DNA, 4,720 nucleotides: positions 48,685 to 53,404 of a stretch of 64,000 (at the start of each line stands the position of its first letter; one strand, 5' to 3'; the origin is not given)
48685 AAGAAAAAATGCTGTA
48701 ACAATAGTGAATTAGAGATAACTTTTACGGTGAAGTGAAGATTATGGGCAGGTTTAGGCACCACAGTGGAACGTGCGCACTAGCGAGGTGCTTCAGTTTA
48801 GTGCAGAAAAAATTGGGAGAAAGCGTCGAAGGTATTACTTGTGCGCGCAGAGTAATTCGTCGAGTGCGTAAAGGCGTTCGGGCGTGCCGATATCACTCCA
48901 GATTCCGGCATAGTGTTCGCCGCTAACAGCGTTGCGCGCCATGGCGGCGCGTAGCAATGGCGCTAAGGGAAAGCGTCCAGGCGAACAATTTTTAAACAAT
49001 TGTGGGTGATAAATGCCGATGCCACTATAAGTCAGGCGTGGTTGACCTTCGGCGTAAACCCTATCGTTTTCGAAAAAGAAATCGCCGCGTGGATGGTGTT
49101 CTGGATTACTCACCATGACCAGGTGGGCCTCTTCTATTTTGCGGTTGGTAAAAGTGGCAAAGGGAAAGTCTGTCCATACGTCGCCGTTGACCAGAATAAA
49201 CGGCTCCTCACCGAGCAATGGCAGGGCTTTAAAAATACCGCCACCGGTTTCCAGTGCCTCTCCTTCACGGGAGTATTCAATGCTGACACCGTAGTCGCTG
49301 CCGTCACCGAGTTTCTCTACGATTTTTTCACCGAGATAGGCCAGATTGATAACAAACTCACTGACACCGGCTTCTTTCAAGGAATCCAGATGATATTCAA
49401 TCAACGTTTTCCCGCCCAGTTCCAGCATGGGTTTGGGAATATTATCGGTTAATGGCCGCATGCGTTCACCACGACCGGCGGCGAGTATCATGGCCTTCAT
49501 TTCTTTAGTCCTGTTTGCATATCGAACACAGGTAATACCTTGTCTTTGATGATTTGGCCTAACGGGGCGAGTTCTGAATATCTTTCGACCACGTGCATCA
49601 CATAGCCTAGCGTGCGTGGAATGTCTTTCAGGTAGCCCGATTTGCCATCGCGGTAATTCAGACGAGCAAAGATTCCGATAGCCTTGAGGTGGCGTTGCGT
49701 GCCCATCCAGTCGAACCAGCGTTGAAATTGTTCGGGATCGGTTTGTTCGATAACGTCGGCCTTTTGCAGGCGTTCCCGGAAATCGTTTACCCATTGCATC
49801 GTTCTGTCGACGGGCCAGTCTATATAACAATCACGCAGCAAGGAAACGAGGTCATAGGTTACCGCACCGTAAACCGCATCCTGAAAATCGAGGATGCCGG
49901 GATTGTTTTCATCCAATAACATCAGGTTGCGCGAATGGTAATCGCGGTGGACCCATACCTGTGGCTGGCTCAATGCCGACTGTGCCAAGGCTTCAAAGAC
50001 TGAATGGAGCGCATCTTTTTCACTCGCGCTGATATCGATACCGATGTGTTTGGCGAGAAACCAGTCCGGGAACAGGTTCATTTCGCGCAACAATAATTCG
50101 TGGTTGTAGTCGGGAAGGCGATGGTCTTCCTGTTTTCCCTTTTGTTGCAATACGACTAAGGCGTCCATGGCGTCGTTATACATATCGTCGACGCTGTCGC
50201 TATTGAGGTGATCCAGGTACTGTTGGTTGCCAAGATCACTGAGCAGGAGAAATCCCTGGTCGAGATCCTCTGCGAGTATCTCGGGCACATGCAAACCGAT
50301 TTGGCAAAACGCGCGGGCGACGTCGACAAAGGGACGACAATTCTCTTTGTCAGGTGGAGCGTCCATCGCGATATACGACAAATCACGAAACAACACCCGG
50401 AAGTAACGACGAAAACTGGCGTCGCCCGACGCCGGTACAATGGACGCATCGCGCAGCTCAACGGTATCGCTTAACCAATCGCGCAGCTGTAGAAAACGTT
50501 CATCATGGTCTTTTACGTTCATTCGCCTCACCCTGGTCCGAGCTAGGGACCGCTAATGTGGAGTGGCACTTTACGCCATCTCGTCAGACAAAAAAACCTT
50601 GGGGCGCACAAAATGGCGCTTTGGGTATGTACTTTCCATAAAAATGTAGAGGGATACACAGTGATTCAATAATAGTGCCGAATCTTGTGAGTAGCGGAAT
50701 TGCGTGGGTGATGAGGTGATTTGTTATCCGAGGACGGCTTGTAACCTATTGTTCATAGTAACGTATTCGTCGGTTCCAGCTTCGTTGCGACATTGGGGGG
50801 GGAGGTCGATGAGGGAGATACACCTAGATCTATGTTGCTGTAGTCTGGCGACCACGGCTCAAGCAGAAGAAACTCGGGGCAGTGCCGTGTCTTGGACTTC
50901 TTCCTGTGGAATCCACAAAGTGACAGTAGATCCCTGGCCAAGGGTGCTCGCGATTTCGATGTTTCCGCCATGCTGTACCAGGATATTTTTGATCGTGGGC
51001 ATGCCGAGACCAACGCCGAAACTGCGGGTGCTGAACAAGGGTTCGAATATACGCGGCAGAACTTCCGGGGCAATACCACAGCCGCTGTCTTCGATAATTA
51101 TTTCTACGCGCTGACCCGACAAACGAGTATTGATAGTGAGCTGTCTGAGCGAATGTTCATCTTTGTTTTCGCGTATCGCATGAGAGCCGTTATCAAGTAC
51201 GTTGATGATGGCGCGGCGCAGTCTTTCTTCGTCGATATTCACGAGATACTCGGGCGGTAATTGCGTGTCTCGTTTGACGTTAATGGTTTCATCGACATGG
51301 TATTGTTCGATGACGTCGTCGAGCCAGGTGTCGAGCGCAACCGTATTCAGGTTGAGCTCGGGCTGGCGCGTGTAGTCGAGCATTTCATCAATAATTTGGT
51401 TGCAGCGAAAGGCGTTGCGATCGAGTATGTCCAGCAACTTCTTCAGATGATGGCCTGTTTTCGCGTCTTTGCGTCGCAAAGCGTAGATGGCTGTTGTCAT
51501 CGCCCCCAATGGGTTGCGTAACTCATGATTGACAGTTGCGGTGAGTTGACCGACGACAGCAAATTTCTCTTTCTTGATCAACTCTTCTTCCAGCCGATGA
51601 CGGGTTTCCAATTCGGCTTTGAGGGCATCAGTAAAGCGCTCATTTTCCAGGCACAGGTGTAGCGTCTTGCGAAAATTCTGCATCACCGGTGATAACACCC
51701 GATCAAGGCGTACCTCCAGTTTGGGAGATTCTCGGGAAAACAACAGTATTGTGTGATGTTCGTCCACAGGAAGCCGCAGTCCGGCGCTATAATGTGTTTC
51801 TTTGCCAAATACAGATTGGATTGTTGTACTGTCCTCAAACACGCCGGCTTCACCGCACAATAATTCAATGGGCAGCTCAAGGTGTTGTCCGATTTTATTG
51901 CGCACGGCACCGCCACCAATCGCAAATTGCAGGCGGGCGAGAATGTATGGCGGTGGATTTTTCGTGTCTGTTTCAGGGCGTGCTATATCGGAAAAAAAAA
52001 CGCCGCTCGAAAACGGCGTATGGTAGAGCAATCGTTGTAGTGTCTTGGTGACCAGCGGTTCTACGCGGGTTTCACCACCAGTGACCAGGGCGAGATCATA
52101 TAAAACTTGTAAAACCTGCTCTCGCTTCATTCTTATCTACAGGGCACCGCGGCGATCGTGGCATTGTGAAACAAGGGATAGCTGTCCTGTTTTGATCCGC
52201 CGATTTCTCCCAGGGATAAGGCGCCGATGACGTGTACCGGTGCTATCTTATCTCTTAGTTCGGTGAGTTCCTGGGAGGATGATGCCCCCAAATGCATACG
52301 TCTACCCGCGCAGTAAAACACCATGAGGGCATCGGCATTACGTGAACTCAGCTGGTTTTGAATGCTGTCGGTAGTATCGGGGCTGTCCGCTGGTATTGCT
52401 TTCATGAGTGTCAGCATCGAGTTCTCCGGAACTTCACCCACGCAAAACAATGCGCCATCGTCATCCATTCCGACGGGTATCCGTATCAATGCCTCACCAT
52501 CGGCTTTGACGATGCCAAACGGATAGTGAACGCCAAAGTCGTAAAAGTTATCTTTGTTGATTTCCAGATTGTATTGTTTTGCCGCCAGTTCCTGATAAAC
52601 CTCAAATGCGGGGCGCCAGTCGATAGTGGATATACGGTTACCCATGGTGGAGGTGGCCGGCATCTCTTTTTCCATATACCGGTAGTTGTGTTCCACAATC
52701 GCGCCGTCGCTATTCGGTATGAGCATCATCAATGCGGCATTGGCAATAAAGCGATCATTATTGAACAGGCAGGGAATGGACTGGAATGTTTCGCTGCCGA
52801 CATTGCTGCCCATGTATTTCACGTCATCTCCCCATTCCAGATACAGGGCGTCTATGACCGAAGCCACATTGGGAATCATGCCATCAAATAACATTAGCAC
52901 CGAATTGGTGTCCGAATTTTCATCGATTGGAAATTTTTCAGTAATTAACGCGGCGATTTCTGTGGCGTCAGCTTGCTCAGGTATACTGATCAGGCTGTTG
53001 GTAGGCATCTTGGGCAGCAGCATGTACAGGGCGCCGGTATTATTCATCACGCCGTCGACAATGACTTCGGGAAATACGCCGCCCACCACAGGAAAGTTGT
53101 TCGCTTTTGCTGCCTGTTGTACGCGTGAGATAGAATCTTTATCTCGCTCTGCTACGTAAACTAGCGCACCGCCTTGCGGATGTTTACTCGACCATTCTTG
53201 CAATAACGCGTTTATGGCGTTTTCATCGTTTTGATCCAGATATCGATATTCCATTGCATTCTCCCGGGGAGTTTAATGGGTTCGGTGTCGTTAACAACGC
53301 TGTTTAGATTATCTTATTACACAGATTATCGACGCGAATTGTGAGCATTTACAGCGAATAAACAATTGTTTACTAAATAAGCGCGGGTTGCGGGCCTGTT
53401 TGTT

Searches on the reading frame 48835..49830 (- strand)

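Call 61: search_protein_families(library=pfam, proteins=[window:48835-49830:-], max_evalue=0.001)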
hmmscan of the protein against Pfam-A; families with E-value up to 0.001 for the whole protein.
window:48835-49830:- (331 aa): 3 families
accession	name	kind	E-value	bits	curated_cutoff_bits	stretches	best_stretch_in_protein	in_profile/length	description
PF00483.29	NTP_transferase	-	7.2e-23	81.9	21.2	1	112-241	1-136/245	Nucleotidyl transferase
PF12804.13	NTP_transf_3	-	5e-11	43.5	27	1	113-218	1-96/160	MobA-like NTP transferase domain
PF01128.25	IspD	-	0.00074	19.8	27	0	112-160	2-47/221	2-C-methyl-D-erythritol 4-phosphate cytidylyltransferase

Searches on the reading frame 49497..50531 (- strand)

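Call 61: search_protein_families(library=pfam, proteins=[window:49497-50531:-], max_evalue=0.001)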
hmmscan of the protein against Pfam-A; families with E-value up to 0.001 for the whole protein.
window:49497-50531:- (344 aa): 1 family
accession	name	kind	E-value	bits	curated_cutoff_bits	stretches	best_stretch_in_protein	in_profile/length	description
PF01636.29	APH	-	1.1e-31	110.9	23.2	1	31-256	2-230/239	Phosphotransferase enzyme family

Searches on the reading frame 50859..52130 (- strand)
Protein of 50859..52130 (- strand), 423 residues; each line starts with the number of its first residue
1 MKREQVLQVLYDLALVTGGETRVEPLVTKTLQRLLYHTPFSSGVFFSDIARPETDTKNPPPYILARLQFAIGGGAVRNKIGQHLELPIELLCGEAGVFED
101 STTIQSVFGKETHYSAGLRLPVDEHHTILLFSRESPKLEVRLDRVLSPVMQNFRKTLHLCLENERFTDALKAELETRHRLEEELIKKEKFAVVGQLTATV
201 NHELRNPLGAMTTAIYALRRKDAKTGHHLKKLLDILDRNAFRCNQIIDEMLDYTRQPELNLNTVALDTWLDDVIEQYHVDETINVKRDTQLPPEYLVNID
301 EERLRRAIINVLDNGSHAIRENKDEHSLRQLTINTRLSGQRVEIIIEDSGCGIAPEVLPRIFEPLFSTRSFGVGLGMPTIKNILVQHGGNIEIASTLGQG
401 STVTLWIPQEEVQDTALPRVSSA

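Call 41: search_protein_families(library=ncbifam, proteins=[window:50859-52130:-], max_evalue=0.00001)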
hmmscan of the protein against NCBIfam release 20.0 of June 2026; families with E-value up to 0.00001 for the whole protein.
window:50859-52130:- (423 aa): 70 families (the best 25 are shown)
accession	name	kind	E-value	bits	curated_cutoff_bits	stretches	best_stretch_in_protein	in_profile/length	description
NF008468.0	PRK11360.1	equivalog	5.6e-47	160.4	646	1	175-413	378-612/616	two-component system sensor histidine kinase AtoS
NF007688.0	PRK10364.1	equivalog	8.9e-43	146.7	479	1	174-411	221-453/460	two-component system sensor histidine kinase ZraS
NF010411.0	PRK13837.1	equivalog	1.1e-34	119.6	647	1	174-414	431-680/828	two-component system VirA-like sensor kinase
NF052574.1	HisKinEspCMyxo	equivalog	1.3e-30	106.3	1200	1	171-416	395-644/785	serine histidine kinase EspC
NF046044.1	PnpS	equivalog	8.8e-28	97.4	400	1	197-408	174-390/390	two-component system histidine kinase PnpS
NF053867.1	SprKinKinDBac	equivalog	3.7e-25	88.3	775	1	177-410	270-498/500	sporulation kinase KinD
NF046020.1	HisKinCckABruc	equivalog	2.3e-24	85.3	1000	1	173-413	460-711/868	cell cycle histidine kinase CckA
NF006800.0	PRK09303.1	equivalog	3.8e-24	85.3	342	1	180-408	140-376/383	histidine kinase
NF038348.1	T2SS_HK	subfamily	5.1e-24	84.6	450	1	239-408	407-572/574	histidine kinase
TIGR02966.1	phoR_proteo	equivalog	6e-24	84.7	334.2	1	197-404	118-330/333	phosphate regulon sensor histidine kinase PhoR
TIGR02916.1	PEP_his_kin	equivalog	1.7e-23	83.1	300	1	176-408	458-679/679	XrtA/PEP-CTERM system histidine kinase PrsK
NF041735.1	hist_kin_RppB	equivalog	3.1e-23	82.3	400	1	193-408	216-438/438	two-component system sensor histidine kinase RppB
NF047794.1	HisKinPtgB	equivalog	3.9e-23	81.6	1000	1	175-405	425-651/656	two-component system sensor histidine kinase PgtB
NF033092.0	HK_WalK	equivalog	5e-23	81.5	725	1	196-408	375-593/594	cell wall metabolism sensor histidine kinase WalK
NF010076.0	PRK13557.1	subfamily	1e-22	80.3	631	1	176-414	146-399/540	histidine kinase famiy protein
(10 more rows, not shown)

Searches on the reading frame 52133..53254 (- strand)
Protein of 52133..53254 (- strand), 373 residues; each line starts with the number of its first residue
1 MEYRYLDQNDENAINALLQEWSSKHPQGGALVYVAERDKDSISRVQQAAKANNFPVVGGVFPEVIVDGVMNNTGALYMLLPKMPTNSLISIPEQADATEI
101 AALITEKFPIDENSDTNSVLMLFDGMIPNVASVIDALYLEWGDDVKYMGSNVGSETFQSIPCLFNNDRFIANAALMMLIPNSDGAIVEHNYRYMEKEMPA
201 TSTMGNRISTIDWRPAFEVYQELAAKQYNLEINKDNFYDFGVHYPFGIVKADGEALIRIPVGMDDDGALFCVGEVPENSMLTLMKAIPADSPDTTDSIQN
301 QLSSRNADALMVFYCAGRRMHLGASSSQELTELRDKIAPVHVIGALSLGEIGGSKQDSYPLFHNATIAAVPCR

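Call 61: search_protein_families(library=pfam, proteins=[window:52133-53254:-], max_evalue=0.001)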
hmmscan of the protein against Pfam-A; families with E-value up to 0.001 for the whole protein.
window:52133-53254:- (373 aa): 2 families
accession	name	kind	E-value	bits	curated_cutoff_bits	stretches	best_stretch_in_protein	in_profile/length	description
PF10442.14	FIST_C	-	9.5e-25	87.7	28.5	1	216-352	1-130/131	FIST C domain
PF08495.15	FIST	-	1.5e-15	58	23.2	1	31-214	4-189/189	FIST N domain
